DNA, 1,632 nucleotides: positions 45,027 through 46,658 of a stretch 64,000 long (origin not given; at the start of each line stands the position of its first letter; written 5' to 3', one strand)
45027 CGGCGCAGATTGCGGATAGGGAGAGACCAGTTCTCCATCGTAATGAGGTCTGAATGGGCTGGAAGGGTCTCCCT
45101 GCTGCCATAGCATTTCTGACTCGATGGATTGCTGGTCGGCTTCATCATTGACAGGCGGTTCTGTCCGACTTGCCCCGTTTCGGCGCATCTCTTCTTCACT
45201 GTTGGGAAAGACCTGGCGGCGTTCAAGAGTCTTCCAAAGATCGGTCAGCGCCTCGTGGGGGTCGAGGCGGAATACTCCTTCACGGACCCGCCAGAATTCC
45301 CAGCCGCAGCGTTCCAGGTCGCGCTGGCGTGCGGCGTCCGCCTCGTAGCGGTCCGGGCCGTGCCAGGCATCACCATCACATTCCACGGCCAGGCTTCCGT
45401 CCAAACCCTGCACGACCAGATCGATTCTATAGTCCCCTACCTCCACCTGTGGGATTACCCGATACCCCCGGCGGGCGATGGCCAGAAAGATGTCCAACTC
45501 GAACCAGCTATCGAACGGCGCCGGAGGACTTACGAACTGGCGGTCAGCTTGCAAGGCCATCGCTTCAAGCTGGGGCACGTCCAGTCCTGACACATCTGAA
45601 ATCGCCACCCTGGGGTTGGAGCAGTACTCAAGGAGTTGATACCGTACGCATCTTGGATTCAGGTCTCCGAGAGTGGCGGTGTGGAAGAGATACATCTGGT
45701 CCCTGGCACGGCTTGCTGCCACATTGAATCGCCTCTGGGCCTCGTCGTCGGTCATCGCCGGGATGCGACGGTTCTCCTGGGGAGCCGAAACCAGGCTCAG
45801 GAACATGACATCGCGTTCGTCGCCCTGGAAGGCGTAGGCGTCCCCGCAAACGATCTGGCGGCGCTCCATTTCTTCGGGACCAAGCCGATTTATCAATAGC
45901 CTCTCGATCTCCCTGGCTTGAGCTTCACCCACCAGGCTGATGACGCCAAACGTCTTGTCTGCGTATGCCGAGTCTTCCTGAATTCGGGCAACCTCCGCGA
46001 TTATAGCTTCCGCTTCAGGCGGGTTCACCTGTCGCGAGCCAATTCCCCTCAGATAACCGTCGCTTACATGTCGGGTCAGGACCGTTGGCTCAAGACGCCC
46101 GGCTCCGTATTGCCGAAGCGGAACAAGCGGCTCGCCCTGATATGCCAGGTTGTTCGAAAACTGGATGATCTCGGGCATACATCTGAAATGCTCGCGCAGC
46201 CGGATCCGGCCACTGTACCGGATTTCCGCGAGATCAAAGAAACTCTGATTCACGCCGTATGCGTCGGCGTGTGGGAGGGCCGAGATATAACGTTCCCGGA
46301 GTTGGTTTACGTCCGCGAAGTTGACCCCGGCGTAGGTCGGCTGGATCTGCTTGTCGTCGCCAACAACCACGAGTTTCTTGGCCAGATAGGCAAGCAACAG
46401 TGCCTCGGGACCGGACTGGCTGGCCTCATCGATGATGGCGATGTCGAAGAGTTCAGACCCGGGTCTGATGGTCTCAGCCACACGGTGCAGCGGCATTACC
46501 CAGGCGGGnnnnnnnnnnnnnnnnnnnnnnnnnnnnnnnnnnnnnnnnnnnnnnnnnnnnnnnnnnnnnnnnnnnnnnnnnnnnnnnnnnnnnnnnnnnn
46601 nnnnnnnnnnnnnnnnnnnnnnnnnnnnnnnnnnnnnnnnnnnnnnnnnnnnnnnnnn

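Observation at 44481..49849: RHH gene followed by a 1731-aa Upf1-like helicase-DUF559 nuclease fusion, a candidate single-protein defence system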

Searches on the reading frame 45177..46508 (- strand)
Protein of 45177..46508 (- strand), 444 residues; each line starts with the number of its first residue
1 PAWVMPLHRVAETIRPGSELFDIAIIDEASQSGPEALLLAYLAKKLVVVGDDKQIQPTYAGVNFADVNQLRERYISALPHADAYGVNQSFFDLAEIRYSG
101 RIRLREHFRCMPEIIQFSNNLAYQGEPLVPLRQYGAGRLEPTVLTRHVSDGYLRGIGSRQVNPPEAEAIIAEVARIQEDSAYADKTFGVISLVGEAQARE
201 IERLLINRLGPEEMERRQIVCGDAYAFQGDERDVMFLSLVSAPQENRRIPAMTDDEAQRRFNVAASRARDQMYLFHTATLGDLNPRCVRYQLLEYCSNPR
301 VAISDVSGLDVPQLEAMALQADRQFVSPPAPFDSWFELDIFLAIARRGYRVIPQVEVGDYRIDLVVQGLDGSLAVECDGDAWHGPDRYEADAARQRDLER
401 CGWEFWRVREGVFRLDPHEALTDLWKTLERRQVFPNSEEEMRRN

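Call 53: search_dna_similar(query=window:45177-46508:-, collection=plasmids, mode=protein, max_rows=40, rows=spread)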
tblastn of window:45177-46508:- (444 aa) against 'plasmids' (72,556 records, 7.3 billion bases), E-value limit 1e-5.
Records with a match: 469; places in all: 469; records where one place covers at least 80% of the query: 396.
Best place of each record, by identity: <60% 469.
By first word of the organism name: Klebsiella 235; Ralstonia 85; Acinetobacter 26; Agrobacterium 23; Rhizobium 13; Raoultella 11; Streptomyces 5; Variovorax 5; Mesorhizobium 5; Sphingobium 4; and 38 more.
By predicted mobility (MOB-suite, as given by PLSDB): conjugative 224; non-mobilizable 127; mobilizable 118.
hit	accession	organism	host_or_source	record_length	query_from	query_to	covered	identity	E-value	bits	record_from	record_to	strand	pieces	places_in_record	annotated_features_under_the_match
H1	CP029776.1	Deinococcus actinosclerus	mixed culture,wastewater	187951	1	438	99%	51.2%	2e-126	410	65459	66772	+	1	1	hypothetical protein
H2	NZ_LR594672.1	Variovorax sp. PBL-E5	linuron-contaminated soil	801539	1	435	98%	39.5%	5e-76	265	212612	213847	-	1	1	AAA domain-containing protein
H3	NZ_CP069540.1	Acinetobacter pittii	-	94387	1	436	98%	39.4%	7e-79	273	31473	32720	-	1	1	AAA domain-containing protein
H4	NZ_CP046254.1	Sphingobium sp. CAP-1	cell culture,activated sludge of ...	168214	1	407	92%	41.2%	3e-67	239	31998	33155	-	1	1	DUF3320 domain-containing protein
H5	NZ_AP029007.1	Ralstonia pseudosolanacearum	-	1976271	1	429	97%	29.2%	3e-15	86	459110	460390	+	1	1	none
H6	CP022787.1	Ralstonia solanacearum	Solanum tuberosum,single cell,Potato ...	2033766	1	429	97%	29.2%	3e-15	86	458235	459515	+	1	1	helicase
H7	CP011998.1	Ralstonia solanacearum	ginger,cell culture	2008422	1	429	97%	29.2%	4e-15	86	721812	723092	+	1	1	none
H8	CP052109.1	Ralstonia solanacearum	tomato,cell culture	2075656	1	429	97%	29.0%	5e-15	85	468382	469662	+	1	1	none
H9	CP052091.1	Ralstonia solanacearum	tomato,cell culture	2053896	1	429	97%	29.0%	6e-15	85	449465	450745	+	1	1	none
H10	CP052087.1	Ralstonia solanacearum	tomato,cell culture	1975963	1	429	97%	29.0%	9e-15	84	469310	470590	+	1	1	none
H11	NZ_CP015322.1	Mesorhizobium amorphae CCNWGS0123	Robinia pseudoacacia,cell culture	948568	1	429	97%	28.3%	1e-18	96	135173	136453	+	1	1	DUF3320 domain-containing protein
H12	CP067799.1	Klebsiella pneumoniae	Homo sapiens,urine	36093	23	428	91%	28.6%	5e-14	82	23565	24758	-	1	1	DUF4011 domain-containing protein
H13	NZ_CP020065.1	Klebsiella pneumoniae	-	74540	23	428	91%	28.6%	5e-14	82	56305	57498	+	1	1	hhe: DUF4011 domain-containing anti-phage protein Hhe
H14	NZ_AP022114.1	Klebsiella quasipneumoniae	-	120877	23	428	91%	28.6%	5e-14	82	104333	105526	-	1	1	hhe: DUF4011 domain-containing anti-phage protein Hhe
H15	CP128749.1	Klebsiella pneumoniae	Homo sapiens,urine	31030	23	428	91%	28.6%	5e-14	82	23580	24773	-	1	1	DUF4011 domain-containing protein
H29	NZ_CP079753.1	Raoultella ornithinolytica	cell culture,urine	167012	1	430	97%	26.0%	4e-13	79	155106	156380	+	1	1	DUF3320 domain-containing protein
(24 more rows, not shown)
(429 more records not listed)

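Call 54: get_annotated_region(hit=H13, flank=6000)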
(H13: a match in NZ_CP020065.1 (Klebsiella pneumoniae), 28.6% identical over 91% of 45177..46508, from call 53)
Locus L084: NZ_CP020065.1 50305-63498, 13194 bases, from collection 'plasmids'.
description: Klebsiella pneumoniae strain AR_0117 plasmid unitig_4, complete sequence
organism: Klebsiella pneumoniae (NCBI taxid 573)
taxonomy: Bacteria; Pseudomonadota; Gammaproteobacteria; Enterobacterales; Enterobacteriaceae; Klebsiella; Klebsiella pneumoniae
host: -; source: -; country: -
typing (MOB-suite, as given by PLSDB): conjugative; replicon IncFIA,IncFII,rep_cluster_2183; relaxase MOBF,MOBF; mating-pair formation MPF_F
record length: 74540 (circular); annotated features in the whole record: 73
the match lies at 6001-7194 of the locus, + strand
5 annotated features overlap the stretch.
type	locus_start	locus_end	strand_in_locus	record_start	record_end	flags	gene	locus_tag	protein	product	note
CDS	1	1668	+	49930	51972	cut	-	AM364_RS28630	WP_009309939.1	DUF262 domain-containing protein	-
CDS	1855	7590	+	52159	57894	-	hhe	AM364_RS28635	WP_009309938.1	DUF4011 domain-containing anti-phage protein Hhe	GO:0051607 - defense response to virus [Evidence IEA]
CDS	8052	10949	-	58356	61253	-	-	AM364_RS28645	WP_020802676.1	Tn3-like element Tn5403 family transposase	GO:0006313 - DNA transposition [Evidence IEA]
CDS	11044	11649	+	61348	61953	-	-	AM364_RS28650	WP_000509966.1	recombinase family protein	GO:0006310 - DNA recombination [Evidence IEA]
CDS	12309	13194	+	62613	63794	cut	nhaA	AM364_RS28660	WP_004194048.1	Na+/H+ antiporter NhaA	GO:1902600 - proton transmembrane transport [Evidence IEA]; GO:0006814 - sodium ion transport [Evidence IEA]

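Call 55: get_annotated_region(hit=H1, flank=12000)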
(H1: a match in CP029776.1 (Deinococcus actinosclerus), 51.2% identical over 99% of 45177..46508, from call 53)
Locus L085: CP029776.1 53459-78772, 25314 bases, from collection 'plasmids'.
description: Deinococcus actinosclerus strain SJTR plasmid unnamed2, complete sequence
organism: Deinococcus actinosclerus (NCBI taxid 1768108)
taxonomy: Bacteria; Deinococcota; Deinococci; Deinococcales; Deinococcaceae; Deinococcus; Deinococcus actinosclerus
host: -; source: mixed culture,wastewater; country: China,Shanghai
typing (MOB-suite, as given by PLSDB): non-mobilizable
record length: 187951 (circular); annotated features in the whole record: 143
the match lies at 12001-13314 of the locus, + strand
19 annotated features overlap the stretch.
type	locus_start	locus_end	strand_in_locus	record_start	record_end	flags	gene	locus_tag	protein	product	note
CDS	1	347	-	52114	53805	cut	-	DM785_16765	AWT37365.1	hypothetical protein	-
CDS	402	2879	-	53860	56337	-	-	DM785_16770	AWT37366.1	hypothetical protein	-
CDS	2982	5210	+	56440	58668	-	-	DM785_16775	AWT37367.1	hypothetical protein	-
CDS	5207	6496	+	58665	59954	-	-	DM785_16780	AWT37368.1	hypothetical protein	-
CDS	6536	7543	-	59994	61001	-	-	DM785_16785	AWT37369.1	hypothetical protein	-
CDS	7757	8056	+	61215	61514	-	-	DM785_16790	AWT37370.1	hypothetical protein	-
CDS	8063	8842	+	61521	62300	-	-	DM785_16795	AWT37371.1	hypothetical protein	-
CDS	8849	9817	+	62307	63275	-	-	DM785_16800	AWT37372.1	hypothetical protein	-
CDS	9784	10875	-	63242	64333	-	-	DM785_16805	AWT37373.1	IS701 family transposase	-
CDS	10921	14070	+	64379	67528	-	-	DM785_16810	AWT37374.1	hypothetical protein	-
CDS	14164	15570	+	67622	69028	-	-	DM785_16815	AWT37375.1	helicase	-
CDS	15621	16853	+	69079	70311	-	-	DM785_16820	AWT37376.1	hypothetical protein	-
CDS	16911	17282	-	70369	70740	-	-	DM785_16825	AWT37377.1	hypothetical protein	-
CDS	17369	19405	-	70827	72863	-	-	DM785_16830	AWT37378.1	hypothetical protein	-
CDS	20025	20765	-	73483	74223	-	-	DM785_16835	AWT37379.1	hypothetical protein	-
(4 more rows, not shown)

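Call 58: find_homologous_proteins(query=L084:1855-3954:+, max_evalue=0.00001)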
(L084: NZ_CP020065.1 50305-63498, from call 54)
Query L084:1855-3954:+ (700 aa): 2400 proteins with E <= 0.00001 among 8000 candidates; the best 120 are listed.
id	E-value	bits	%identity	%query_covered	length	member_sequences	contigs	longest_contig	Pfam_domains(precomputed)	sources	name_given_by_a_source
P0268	0.0e+0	1276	80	100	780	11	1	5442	PF13195.12,PF13086.13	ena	-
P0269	1.8e-262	891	99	57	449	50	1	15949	PF13086.13,PF00580.28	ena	-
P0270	8.7e-209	713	60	81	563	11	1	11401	PF13195.12,PF13086.13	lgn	-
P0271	1.2e-192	660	53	71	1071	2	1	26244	PF13195.12,PF13086.13,PF13604.13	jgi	jgi:hypothetical protein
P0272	3.7e-192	658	59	75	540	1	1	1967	PF13195.12,PF13086.13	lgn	-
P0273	2.6e-190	652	60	73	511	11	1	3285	PF13195.12,PF13086.13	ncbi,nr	ncbi:TPA: DUF4011 domain-containing protein, partial [Klebsiella pneumoniae]|nr:DUF4011 domain-conta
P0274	1.2e-186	640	44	98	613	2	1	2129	PF13195.12,PF13086.13,PF13604.13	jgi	jgi:DNA polymerase III delta prime subunit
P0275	2.2e-185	636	52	71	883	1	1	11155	PF13195.12,PF13086.13,PF13604.13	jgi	jgi:Protein of unknown function (DUF4011)/AAA domain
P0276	1.3e-183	630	52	69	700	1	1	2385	PF13195.12,PF13086.13,PF13245.13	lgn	-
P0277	6.1e-182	625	53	64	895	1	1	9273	PF13195.12,PF13086.13,PF13604.13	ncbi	ncbi:MAG: DUF4011 domain-containing protein [Pseudomonadota bacterium]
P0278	1.1e-180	621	51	70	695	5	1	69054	PF13195.12,PF13086.13,PF13604.13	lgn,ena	-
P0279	5.8e-180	618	49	71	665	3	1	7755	PF13195.12,PF13086.13,PF13604.13,PF13245.13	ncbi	-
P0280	3.2e-179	616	54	64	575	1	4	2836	PF13195.12,PF13086.13,PF13604.13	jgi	-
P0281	3.3e-178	612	49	70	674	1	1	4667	PF13195.12,PF13086.13,PF13604.13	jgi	-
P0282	5.8e-178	612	49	71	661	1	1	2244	PF13195.12,PF13086.13,PF13604.13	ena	-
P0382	5.6e-111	390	41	70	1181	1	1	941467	PF13195.12,PF13086.13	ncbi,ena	-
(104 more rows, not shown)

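Call 61: get_annotated_region(hit=H29, flank=7000)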
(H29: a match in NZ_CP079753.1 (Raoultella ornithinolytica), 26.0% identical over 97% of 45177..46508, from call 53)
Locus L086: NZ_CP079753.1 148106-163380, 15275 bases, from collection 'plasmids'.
description: Raoultella ornithinolytica strain NY1 plasmid pNY1A
organism: Raoultella ornithinolytica (NCBI taxid 54291)
taxonomy: Bacteria; Pseudomonadota; Gammaproteobacteria; Enterobacterales; Enterobacteriaceae; Raoultella; Raoultella ornithinolytica
host: -; source: cell culture,urine; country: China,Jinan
typing (MOB-suite, as given by PLSDB): non-mobilizable; replicon IncFIB,IncFII; mating-pair formation MPF_F
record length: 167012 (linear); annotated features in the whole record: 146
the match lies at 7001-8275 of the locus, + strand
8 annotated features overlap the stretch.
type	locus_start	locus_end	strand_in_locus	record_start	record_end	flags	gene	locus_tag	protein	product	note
CDS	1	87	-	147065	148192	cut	-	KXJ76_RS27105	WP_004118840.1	transporter substrate-binding protein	-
CDS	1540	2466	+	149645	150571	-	-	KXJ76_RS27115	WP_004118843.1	IS110 family transposase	-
CDS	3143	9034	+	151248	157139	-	-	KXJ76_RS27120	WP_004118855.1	DUF3320 domain-containing protein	-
CDS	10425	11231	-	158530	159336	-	repA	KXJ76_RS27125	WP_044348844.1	incFII family plasmid replication initiator RepA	GO:0006276 - plasmid maintenance [Evidence IEA]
CDS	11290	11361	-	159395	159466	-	tap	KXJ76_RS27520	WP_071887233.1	RepA leader peptide Tap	GO:0006276 - plasmid maintenance [Evidence IEA]; GO:0031556 - transcriptional attenuation by ribosome [Evidence IEA]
CDS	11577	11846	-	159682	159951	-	-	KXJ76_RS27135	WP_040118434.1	replication regulatory protein RepA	-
CDS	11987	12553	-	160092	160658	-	-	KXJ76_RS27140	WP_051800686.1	phospholipase D family protein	-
CDS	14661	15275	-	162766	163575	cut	hutG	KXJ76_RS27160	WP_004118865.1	N-formylglutamate deformylase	GO:0019557 - histidine catabolic process to glutamate and formate [Evidence IEA]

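Call 62: get_annotated_region(hit=H3, flank=7000)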
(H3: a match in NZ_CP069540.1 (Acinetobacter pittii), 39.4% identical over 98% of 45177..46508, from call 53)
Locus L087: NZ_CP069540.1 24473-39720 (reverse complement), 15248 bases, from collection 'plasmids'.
description: Acinetobacter pittii strain FDAARGOS_1214 plasmid unnamed3, complete sequence
organism: Acinetobacter pittii (NCBI taxid 48296)
taxonomy: Bacteria; Pseudomonadota; Gammaproteobacteria; Moraxellales; Moraxellaceae; Acinetobacter; Acinetobacter pittii
host: -; source: -; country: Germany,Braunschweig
typing (MOB-suite, as given by PLSDB): mobilizable; replicon rep_cluster_639; relaxase MOBP
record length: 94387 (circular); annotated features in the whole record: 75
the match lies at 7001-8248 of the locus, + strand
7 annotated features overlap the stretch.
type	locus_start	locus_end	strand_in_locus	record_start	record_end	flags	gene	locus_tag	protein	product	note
CDS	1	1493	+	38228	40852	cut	pglZ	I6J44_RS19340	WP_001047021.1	BREX-1 system phosphatase PglZ type A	-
CDS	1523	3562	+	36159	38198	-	brxL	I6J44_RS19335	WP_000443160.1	protease Lon-related BREX system protein BrxL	GO:0008150 - biological_process [Evidence IEA]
CDS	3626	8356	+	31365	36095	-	-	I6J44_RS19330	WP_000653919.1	AAA domain-containing protein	-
CDS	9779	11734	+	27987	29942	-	-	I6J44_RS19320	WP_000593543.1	AAA family ATPase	-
CDS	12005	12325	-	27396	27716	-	-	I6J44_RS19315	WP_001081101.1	type II toxin-antitoxin system Phd/YefM family antitoxin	-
CDS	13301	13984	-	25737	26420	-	-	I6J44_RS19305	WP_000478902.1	hypothetical protein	-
CDS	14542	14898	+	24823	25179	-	-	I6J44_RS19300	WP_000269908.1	type II toxin-antitoxin system RelE/ParE family toxin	-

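Call 63: search_protein_families(library=ncbifam, proteins=[L086:3143-9031:+, L087:3626-8353:+, L084:1855-7587:+], max_evalue=1e-10)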
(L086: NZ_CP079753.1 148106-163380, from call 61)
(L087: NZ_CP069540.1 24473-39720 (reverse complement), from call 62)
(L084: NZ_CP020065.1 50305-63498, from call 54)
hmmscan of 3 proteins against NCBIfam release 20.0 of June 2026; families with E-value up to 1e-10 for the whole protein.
L086:3143-9031:+ (1963 aa): 4 families
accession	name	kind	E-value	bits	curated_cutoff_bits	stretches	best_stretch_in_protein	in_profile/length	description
NF058533.1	antiphage_ProA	equivalog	0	2223.8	1500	1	15-1947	2-1903/1903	anti-phage protein ProA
NF042953.1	Hhe_antiphage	equivalog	1.1e-247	825.4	2000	2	1037-1735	1015-1706/1797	DUF4011 domain-containing anti-phage protein Hhe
TIGR00376.1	TIGR00376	hypoth_equivalog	1.2e-25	90.1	348.9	1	1292-1562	351-608/639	IGHMBP2 family helicase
NF040671.1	PLuB_AAA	exception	2.2e-22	78.4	999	0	1419-1564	1110-1231/1256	PLuB system helicase-like protein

L087:3626-8353:+ (1576 aa): 4 families
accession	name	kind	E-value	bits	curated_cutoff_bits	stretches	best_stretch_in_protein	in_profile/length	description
NF058533.1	antiphage_ProA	equivalog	7.9e-65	219.2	1500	1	435-1536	642-1706/1903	anti-phage protein ProA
NF042953.1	Hhe_antiphage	equivalog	7.9e-42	142.9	2000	1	1124-1559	1260-1706/1797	DUF4011 domain-containing anti-phage protein Hhe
TIGR00376.1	TIGR00376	hypoth_equivalog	2.1e-26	92.6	348.9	0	447-564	163-281/639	IGHMBP2 family helicase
NF040671.1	PLuB_AAA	exception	1.9e-25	88.5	999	1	1145-1399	962-1231/1256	PLuB system helicase-like protein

L084:1855-7587:+ (1911 aa): 4 families
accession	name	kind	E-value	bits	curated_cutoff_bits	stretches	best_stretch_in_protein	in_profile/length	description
NF042953.1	Hhe_antiphage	equivalog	0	2731.2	2000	1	23-1894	1-1797/1797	DUF4011 domain-containing anti-phage protein Hhe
NF058533.1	antiphage_ProA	equivalog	0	1131.3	1500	1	194-1794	428-1717/1903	anti-phage protein ProA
TIGR00376.1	TIGR00376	hypoth_equivalog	1.8e-21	76.2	348.9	0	1371-1481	357-454/639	IGHMBP2 family helicase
NF040671.1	PLuB_AAA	exception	8.5e-16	56.5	999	0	1375-1637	957-1231/1256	PLuB system helicase-like protein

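Call 67: search_protein_families(library=padloc, proteins=[L086:3143-9031:+, L087:3626-8353:+], max_evalue=1e-20)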
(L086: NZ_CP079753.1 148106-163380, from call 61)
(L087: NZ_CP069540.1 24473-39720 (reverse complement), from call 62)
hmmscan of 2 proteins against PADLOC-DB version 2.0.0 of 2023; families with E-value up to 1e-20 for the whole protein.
L086:3143-9031:+ (1963 aa): 4 families
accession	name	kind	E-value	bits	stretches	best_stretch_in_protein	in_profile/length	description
PDLC05009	PDC-S37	-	0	1180.8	1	368-1961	9-1531/1550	-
PDLC02194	Hhe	-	1.5e-180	600.6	2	1128-1705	1198-1776/1911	-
PDLC03920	MkoA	-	1.5e-28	97.6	0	1303-1566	788-1077/1112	-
PDLC03924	MkoC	-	8.3e-25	85.1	1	1262-1565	615-944/1136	-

L087:3626-8353:+ (1576 aa): 5 families
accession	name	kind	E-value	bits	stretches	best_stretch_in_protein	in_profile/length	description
PDLC05009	PDC-S37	-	1.7e-68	229.6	1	817-1541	604-1346/1550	-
PDLC03920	MkoA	-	2.2e-39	133.6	1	1137-1399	783-1075/1112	-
PDLC03924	MkoC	-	1.6e-38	130.5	1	1107-1432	620-976/1136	-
PDLC02194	Hhe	-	6.8e-37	124.3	1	1120-1537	1355-1784/1911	-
PDLC03921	MkoA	-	6.4e-28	95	0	1146-1427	1297-1595/1607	-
